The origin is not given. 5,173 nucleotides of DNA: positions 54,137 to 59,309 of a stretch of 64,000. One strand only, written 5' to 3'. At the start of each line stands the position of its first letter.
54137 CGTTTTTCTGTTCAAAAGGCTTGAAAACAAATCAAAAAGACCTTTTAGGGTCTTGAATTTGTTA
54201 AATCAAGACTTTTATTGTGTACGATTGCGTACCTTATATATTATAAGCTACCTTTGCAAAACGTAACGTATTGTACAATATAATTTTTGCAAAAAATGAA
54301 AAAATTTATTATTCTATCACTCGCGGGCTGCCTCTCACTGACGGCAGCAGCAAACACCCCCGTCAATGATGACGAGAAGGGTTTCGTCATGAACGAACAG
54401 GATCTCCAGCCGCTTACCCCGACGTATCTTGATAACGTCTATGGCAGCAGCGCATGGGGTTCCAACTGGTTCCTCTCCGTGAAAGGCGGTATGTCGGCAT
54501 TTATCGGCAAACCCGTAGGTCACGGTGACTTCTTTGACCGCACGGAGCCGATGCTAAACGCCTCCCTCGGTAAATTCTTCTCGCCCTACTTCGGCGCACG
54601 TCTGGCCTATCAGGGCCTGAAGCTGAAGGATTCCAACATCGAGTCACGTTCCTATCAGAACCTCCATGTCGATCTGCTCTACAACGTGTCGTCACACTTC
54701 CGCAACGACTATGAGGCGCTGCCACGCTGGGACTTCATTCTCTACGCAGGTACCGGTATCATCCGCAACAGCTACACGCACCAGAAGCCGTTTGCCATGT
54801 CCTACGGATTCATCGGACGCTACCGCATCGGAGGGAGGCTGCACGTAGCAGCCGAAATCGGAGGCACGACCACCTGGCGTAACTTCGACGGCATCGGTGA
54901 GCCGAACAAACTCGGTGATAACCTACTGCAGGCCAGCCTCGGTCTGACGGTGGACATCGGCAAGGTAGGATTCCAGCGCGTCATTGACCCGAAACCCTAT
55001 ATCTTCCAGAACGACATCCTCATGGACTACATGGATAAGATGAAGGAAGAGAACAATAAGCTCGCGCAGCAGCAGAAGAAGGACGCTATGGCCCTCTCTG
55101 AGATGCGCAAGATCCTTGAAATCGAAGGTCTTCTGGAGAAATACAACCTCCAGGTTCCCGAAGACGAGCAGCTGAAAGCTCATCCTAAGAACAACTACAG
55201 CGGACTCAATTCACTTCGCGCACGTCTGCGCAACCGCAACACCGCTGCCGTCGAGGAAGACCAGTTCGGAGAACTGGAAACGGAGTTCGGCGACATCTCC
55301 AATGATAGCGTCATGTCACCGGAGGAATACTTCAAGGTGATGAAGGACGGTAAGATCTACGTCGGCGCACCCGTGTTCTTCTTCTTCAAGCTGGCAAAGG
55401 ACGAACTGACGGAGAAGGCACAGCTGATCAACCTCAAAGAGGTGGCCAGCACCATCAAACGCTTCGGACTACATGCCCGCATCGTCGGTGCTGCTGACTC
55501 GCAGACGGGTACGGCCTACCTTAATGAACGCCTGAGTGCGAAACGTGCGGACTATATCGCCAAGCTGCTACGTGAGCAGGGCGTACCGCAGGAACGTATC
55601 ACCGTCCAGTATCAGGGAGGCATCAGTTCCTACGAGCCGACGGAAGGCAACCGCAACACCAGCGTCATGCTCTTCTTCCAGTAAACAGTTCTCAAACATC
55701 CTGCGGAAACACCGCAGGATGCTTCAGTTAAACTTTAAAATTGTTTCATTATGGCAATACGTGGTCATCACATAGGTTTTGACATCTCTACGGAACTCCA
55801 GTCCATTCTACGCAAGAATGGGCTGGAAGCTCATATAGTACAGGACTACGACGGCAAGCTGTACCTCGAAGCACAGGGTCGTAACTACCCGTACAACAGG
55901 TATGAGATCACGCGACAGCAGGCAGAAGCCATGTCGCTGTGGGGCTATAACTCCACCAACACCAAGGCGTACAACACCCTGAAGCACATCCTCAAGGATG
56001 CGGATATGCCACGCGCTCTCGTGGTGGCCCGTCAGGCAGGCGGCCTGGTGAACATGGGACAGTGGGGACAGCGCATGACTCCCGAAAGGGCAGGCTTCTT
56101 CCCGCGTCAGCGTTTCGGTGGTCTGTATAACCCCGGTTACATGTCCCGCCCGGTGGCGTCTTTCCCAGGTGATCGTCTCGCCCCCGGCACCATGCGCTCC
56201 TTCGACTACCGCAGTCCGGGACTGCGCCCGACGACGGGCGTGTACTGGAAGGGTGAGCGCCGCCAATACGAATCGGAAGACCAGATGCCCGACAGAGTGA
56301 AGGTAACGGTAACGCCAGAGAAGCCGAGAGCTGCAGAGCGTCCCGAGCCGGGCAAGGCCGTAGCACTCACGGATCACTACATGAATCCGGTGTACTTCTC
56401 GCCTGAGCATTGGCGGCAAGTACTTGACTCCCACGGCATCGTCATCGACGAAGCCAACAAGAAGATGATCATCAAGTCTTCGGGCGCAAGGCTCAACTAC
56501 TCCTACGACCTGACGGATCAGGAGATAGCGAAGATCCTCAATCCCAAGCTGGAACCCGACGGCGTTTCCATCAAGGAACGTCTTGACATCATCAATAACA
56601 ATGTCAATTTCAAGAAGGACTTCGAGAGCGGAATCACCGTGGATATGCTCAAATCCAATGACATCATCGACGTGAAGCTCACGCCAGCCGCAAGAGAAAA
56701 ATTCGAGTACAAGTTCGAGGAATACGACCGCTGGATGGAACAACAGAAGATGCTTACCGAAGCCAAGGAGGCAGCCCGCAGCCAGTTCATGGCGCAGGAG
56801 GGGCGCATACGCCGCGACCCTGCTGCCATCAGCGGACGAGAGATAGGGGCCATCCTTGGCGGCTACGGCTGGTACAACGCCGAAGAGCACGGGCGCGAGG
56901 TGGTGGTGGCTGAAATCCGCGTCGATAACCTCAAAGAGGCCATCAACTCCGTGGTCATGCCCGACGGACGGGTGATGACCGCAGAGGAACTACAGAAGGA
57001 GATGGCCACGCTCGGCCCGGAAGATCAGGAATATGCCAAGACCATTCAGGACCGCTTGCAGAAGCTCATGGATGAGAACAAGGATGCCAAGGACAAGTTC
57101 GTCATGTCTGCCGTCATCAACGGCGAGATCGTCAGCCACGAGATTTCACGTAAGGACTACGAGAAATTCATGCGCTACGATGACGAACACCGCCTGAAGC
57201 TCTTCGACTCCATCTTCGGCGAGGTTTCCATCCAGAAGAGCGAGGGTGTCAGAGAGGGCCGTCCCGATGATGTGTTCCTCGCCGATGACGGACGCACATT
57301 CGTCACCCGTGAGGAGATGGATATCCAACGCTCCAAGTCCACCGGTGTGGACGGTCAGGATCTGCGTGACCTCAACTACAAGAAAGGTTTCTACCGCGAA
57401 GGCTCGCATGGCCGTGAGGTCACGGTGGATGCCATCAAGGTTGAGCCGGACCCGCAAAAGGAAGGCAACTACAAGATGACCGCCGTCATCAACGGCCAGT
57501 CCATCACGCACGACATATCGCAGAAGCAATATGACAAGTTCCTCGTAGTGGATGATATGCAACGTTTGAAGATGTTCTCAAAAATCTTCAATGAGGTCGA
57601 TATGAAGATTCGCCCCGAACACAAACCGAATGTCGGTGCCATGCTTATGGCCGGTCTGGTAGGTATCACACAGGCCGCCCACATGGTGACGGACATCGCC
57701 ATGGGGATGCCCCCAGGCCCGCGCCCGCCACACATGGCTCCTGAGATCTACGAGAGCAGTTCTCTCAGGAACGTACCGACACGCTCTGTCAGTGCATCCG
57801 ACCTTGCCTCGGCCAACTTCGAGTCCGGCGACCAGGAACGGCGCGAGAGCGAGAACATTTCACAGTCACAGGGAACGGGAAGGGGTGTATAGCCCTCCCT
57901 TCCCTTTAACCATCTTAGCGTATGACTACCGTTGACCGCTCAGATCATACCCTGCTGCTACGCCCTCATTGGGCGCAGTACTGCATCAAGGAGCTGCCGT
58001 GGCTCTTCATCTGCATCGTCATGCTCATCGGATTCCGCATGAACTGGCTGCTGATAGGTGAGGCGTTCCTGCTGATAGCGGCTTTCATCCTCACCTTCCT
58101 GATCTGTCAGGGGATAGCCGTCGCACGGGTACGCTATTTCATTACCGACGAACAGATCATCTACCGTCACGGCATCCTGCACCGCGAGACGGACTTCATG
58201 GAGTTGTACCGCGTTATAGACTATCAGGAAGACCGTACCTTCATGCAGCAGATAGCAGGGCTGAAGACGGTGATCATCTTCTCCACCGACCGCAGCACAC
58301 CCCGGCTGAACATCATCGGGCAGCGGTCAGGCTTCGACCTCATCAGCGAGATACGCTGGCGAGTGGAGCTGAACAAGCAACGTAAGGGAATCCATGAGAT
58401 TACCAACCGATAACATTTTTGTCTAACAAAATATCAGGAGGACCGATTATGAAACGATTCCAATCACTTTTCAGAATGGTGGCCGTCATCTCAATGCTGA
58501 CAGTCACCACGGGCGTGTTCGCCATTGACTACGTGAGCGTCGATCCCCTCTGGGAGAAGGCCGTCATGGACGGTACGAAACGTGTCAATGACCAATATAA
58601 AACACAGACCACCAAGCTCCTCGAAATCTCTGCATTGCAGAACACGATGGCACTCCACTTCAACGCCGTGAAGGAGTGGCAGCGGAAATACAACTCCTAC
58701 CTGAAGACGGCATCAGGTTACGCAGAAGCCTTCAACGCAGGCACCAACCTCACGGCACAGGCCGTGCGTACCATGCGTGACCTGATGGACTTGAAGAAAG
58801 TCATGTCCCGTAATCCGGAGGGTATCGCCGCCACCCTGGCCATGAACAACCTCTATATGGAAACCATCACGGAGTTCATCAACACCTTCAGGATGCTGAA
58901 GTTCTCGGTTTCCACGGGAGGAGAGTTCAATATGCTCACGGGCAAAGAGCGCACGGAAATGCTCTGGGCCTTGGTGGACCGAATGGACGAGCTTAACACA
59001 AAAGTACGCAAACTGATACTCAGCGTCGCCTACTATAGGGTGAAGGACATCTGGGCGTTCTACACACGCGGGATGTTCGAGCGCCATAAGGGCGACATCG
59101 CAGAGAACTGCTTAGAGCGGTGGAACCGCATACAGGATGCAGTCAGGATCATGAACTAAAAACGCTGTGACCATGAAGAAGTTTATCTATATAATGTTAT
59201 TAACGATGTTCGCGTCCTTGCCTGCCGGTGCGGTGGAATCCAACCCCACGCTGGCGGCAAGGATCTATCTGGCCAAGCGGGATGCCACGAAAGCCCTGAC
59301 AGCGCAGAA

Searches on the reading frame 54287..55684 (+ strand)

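Call 14: search_protein_families(library=pfam, proteins=[window:54287-55684:+], max_evalue=0.001)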
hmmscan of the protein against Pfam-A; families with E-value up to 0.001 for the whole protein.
window:54287-55684:+ (465 aa): 1 family
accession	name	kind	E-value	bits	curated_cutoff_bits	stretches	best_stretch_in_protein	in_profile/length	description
PF00691.25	OmpA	-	2.8e-11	44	27.2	1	366-445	1-81/98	OmpA family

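Call 61: search_protein_families(library=ncbifam, proteins=[window:54296-55684:+], max_evalue=1)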
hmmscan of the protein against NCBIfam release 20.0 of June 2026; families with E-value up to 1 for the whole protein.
window:54296-55684:+ (462 aa): 20 families
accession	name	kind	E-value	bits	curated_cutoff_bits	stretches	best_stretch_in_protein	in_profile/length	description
NF053611.1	YiaD_Gzip_OmpA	equivalog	1.4e-10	41.2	175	1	353-441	95-182/206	YiaD family glycine zipper/OmpA-like lipoprotein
NF047726.1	AutTranAdhPGAsTpgA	equivalog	1.5e-09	37.5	350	1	357-456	153-252/268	trimeric autotransporter adhesin/peptidogylcan-associated protein TpgA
NF053585.1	OMP_LP_YfiB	equivalog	2.1e-08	34.2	128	1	363-452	59-144/163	outer membrane lipoprotein YfiB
NF053612.1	anchor_PA1041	equivalog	7.4e-07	29.3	250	1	361-441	132-211/236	PA1041 family peptidoglycan-binding anchor lipoprotein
NF045787.1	OmpABordt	equivalog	2.5e-06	27.3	200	1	347-442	74-166/194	outer membrane protein OmpA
TIGR03350.1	type_VI_ompA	equivalog_domain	3.7e-06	26.9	139.8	1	364-441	34-113/137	type VI secretion system protein TssL, long form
TIGR02802.1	Pal_lipo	equivalog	1e-05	25.6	125.35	1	362-437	2-76/104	peptidoglycan-associated lipoprotein Pal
NF007804.1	PRK10510.1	equivalog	5.7e-05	22.6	307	1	380-441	131-192/219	OmpA family lipoprotein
NF005999.0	PRK08126.1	subfamily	0.00016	20.6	571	1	380-443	342-408/432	hypothetical protein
NF006541.1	PRK09038.1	equivalog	0.00024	20.9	283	1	355-453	136-233/253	flagellar motor protein MotD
NF053613.1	OMP_toxin_LptF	equivalog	0.0011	18.7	400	1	364-441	145-221/256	lipotoxin F family OmpA-related lipoprotein LptF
NF006285.1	PRK08457.1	equivalog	0.0019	18.1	250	1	354-459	116-228/253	flagellar motor protein MotB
TIGR03789.1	pdsO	hypoth_equivalog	0.0021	17.8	152.2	1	382-442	160-220/243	sortase-associated OmpA-like protein PdsO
NF045788.1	Omp38Acinit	equivalog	0.0035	16.5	500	1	363-438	244-319/354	outer membrane protein Omp38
NF008071.1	PRK10808.1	equivalog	0.0079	15.6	277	1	363-443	236-315/358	porin OmpA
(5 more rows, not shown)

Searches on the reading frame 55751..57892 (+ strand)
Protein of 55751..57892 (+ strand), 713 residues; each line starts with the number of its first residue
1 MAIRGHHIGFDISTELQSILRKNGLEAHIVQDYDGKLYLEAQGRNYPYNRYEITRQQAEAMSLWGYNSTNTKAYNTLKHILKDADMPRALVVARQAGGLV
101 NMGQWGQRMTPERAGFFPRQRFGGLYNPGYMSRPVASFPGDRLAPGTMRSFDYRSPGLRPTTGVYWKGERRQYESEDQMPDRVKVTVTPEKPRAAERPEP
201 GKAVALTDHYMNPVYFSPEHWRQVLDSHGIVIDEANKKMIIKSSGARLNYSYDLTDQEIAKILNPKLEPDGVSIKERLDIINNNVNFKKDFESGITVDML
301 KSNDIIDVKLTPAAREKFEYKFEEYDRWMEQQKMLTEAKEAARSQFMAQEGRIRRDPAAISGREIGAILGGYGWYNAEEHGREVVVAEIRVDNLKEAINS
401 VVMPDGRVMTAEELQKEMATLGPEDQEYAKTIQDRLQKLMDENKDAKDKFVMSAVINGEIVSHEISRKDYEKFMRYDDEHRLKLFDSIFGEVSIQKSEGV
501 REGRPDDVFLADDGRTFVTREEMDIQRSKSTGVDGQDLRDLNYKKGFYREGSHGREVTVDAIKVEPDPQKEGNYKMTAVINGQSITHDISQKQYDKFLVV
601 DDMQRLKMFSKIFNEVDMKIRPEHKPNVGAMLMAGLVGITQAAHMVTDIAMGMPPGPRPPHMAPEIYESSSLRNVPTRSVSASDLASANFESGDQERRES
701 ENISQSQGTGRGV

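Call 14: search_protein_families(library=pfam, proteins=[window:55751-57892:+], max_evalue=0.001)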
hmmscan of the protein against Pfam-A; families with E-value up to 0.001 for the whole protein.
window:55751-57892:+ (713 aa): 0 families

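Call 61: search_protein_families(library=ncbifam, proteins=[window:55751-57892:+], max_evalue=1)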
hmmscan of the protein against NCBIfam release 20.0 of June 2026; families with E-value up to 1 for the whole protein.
window:55751-57892:+ (713 aa): 2 families
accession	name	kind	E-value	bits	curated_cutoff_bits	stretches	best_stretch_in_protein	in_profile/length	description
NF008570.0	PRK11522.1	equivalog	0.029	12.9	612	1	314-429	40-149/464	putrescine aminotransferase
NF004078.0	PRK05583.1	equivalog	0.14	12.3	77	0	453-491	31-68/104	ribosomal protein L7Ae family protein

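Call 91: find_encoding_contigs(protein=window:55751-57892:+, flank=10000, max_places=4)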
Protein window:55751-57892:+ (713 aa): 1 contig read that carries it; 1 place shown.
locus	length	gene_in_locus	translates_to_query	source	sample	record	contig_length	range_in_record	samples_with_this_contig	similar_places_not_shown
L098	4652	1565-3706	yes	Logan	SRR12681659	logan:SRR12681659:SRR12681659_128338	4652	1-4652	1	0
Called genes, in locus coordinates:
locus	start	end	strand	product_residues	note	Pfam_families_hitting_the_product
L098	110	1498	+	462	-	PF00691:OmpA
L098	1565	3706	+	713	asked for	-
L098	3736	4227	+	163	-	PF03703:bPH_2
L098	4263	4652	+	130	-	?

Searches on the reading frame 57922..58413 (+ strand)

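Call 47: search_protein_families(library=pfam, proteins=[window:57922-58413:+], max_evalue=0.1)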
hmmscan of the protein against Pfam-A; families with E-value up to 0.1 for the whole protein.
window:57922-58413:+ (163 aa): 1 family
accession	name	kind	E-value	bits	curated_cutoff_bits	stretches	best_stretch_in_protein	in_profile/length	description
PF03703.20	bPH_2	-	5.6e-10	39.8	22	1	69-132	3-66/78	Bacterial PH domain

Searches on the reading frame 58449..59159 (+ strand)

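Call 47: search_protein_families(library=pfam, proteins=[window:58449-59159:+], max_evalue=0.1)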
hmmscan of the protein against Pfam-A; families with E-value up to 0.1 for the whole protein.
window:58449-59159:+ (236 aa): 1 family
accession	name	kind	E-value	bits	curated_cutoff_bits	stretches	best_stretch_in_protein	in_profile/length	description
PF00213.23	OSCP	-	0.06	13.9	22.3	1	88-188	2-101/172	ATP synthase delta (OSCP) subunit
